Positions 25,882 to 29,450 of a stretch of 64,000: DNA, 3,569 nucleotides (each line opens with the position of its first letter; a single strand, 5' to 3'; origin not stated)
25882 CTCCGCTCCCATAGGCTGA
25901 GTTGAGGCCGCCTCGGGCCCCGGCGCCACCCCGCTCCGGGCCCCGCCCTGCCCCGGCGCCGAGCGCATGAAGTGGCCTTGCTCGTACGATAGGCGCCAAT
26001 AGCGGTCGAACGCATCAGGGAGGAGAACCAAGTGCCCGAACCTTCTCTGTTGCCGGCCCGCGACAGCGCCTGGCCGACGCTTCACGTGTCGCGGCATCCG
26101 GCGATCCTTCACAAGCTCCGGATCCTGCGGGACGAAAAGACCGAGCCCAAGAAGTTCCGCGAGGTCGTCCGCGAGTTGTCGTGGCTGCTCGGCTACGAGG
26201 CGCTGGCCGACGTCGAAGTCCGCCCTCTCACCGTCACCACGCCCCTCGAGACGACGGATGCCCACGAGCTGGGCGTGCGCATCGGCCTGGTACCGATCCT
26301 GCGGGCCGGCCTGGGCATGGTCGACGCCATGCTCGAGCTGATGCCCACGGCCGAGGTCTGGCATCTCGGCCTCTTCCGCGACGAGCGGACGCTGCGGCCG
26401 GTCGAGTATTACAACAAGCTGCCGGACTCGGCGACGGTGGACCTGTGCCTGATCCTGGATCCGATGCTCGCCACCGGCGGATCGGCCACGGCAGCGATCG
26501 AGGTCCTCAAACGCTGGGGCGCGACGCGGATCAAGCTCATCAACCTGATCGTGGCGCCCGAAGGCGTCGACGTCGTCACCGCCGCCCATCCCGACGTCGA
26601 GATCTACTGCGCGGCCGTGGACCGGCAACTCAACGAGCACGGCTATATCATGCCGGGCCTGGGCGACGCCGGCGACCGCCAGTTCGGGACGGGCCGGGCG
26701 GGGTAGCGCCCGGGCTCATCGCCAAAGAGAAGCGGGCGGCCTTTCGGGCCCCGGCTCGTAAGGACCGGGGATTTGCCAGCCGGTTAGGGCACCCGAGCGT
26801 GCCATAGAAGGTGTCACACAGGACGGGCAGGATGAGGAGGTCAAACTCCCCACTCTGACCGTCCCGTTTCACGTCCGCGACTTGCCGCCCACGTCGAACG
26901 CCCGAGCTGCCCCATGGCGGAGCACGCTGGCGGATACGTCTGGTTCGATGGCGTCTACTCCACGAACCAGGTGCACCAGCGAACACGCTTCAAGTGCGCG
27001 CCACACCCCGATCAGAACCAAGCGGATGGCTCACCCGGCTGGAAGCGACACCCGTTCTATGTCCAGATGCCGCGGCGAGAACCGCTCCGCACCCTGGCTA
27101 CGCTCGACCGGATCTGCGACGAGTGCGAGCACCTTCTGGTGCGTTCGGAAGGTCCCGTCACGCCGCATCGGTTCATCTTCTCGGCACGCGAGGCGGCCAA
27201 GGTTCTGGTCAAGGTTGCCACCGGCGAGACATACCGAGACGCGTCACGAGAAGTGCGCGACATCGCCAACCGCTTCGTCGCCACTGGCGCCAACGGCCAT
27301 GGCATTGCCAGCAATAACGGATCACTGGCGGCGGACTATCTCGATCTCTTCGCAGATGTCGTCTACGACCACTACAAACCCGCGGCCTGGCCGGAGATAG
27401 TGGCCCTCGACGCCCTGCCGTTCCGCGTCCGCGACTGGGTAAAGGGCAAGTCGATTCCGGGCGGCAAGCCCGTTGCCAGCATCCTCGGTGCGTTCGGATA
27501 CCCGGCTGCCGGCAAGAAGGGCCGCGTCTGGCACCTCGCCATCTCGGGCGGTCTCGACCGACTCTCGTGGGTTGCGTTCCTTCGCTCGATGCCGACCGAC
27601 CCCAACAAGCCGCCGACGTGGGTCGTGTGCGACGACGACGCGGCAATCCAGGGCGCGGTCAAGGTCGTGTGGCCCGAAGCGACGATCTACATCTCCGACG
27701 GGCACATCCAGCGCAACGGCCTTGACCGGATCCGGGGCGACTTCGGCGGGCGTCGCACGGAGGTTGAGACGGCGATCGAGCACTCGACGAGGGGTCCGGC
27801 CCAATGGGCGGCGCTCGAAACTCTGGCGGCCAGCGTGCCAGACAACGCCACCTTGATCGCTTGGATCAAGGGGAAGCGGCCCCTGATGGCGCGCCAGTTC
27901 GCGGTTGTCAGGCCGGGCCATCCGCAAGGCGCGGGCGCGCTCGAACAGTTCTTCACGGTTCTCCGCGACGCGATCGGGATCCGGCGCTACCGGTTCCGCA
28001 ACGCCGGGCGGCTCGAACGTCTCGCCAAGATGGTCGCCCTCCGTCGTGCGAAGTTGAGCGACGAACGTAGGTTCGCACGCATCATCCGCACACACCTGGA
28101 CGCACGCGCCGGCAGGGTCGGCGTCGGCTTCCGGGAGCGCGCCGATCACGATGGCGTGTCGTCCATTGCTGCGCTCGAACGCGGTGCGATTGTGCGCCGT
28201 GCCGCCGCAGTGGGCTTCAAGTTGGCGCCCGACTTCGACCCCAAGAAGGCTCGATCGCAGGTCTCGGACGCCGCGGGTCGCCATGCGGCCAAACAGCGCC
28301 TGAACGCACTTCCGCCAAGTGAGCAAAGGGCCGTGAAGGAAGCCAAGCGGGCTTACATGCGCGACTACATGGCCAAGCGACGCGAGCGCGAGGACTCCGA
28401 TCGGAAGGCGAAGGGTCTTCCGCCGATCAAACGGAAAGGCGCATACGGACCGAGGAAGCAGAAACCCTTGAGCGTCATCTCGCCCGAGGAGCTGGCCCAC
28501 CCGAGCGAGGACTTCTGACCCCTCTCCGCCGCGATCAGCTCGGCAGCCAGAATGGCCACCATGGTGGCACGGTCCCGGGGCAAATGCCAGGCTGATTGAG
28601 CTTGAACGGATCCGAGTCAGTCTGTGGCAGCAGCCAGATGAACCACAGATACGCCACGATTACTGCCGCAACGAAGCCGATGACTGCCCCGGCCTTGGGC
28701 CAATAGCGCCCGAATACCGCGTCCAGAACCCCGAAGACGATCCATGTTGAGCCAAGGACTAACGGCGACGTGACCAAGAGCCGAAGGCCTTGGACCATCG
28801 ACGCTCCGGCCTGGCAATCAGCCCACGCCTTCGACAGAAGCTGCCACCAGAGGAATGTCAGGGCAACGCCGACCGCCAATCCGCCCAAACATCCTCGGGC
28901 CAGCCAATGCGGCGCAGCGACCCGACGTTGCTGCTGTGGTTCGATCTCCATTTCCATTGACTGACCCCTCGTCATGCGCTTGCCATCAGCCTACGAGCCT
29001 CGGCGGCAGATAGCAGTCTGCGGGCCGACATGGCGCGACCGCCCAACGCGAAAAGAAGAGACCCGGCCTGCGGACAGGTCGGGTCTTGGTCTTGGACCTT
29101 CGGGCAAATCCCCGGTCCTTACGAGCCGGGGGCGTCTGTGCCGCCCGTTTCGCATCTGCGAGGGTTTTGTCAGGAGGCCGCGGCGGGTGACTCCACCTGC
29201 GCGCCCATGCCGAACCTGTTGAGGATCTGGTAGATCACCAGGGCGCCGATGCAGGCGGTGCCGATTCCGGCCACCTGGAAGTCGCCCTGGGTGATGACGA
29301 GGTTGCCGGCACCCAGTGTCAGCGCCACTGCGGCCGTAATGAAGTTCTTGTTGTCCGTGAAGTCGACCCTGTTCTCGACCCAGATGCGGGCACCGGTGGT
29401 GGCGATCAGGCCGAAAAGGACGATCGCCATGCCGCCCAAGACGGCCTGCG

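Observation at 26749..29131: IS-like insertion between the convergent upp and uraA genes: MULE/IS256-related transposase with an N-terminal zinc-finger-like region, bounded by 29-bp perfect hairpin-forming inverted repeats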

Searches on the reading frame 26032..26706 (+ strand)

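Call 4: search_protein_families(library=pfam, proteins=[window:26032-26706:+], max_evalue=1)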
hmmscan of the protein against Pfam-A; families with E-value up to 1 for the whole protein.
window:26032-26706:+ (224 aa): 2 families
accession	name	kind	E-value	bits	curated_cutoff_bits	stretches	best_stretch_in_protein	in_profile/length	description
PF14681.12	UPRTase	-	1.4e-74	250.4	27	1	19-220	1-206/206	Uracil phosphoribosyltransferase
PF00156.33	Pribosyltran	-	9e-05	22.3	26.3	1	139-179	90-130/158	Phosphoribosyl transferase domain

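Call 5: search_protein_families(library=ncbifam, proteins=[window:26032-26706:+], max_evalue=1)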
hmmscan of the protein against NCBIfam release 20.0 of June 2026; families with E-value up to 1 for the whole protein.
window:26032-26706:+ (224 aa): 16 families
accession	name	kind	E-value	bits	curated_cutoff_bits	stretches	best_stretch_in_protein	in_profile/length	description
NF001097.0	PRK00129.1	equivalog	6.1e-78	261.3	114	1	17-220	4-208/209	uracil phosphoribosyltransferase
TIGR01091.1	upp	equivalog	1.1e-73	247.3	208.35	1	17-220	2-206/207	uracil phosphoribosyltransferase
TIGR01090.1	apt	equivalog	0.0008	19.5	185.85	1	137-173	110-146/169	adenine phosphoribosyltransferase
NF002634.0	PRK02304.1-3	equivalog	0.0012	18.6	170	1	137-175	119-157/182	adenine phosphoribosyltransferase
NF002636.0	PRK02304.1-5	equivalog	0.0012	18.4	125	1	138-173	119-154/176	adenine phosphoribosyltransferase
NF002095.0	PRK00934.1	equivalog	0.0012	18.1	296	1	139-170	208-239/287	ribose-phosphate diphosphokinase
TIGR01251.1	ribP_PPkin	subfamily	0.0038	16.2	113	1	139-168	213-242/309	ribose-phosphate diphosphokinase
NF002635.0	PRK02304.1-4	subfamily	0.016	14.7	146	1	136-187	115-166/188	adenine phosphoribosyltransferase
NF002632.0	PRK02304.1-1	equivalog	0.045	13.5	243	1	137-165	120-148/183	adenine phosphoribosyltransferase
NF040646.1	HPT_Archaea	equivalog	0.067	12.8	200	1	136-182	114-160/184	hypoxanthine/guanine phosphoribosyltransferase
NF002844.0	PRK03092.1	equivalog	0.083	12.1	438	1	138-168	225-255/326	ribose-phosphate diphosphokinase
NF005299.0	PRK06827.1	subfamily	0.11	11.2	327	1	139-168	268-297/383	phosphoribosylpyrophosphate synthetase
NF002633.0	PRK02304.1-2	equivalog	0.12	12.2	224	1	139-168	114-143/172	adenine phosphoribosyltransferase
NF002320.0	PRK01259.1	subfamily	0.19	11.1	297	1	139-169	217-247/316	ribose-phosphate diphosphokinase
NF009211.0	PRK12560.1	equivalog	0.23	11.3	188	1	138-174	116-151/187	adenine phosphoribosyltransferase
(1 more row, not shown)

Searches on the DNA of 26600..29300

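Call 27: search_rna_families(source=window, start=26600, end=29300, threshold=evalue, max_evalue=10)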
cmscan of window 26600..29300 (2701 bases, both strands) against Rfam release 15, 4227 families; matches with E-value up to 10: 1.
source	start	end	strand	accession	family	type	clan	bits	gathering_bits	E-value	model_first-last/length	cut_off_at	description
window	26818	26867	-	RF01939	mir-761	Gene; miRNA;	-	16.9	82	6.1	1-65/65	no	mir-761 microRNA precursor family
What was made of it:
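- Tried and rejected: An E-value scan of 26600-29300 gave nothing relevant, so the repeat is not a known RNA motif (call 27).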
